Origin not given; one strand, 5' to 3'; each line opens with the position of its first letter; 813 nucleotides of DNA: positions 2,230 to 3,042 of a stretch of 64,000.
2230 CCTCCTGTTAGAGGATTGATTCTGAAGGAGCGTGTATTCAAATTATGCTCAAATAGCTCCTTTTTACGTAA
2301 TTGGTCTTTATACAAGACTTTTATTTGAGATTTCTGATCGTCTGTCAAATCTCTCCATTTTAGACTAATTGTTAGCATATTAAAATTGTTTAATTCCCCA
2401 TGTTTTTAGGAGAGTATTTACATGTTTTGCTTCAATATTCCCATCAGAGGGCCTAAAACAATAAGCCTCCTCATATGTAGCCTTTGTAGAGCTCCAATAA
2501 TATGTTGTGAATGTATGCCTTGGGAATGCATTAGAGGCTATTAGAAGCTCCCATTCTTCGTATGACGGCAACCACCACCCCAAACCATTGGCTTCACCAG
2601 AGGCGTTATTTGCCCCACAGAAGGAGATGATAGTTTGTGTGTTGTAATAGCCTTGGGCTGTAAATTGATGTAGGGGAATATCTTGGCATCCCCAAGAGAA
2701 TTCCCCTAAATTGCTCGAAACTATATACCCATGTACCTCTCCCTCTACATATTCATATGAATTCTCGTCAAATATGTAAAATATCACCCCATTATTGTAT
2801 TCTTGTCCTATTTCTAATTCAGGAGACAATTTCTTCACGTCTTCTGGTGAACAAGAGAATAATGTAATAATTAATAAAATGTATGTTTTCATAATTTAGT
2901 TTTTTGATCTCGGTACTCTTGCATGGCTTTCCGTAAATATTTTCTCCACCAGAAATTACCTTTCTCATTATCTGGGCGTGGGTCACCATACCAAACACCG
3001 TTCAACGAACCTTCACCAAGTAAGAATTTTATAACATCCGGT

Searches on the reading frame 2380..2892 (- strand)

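Call 14: search_protein_families(library=phrogs, proteins=[window:2380-2892:-], max_evalue=0.001)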
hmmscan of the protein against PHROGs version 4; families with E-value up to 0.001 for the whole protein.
window:2380-2892:- (170 aa): 1 family
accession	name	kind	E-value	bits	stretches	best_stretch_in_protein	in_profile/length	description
phrog_4245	-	unknown function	1.1e-06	28.8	1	25-169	421-578/583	-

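Call 75: search_protein_families(library=pfam, proteins=[window:2380-2892:-], max_evalue=0.01)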
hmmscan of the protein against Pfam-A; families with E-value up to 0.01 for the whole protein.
window:2380-2892:- (170 aa): 1 family
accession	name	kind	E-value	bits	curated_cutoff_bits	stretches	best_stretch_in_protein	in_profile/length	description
PF07603.17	Lcl_C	-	5.9e-05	23.8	34.9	1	79-157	18-106/117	Lcl C-terminal domain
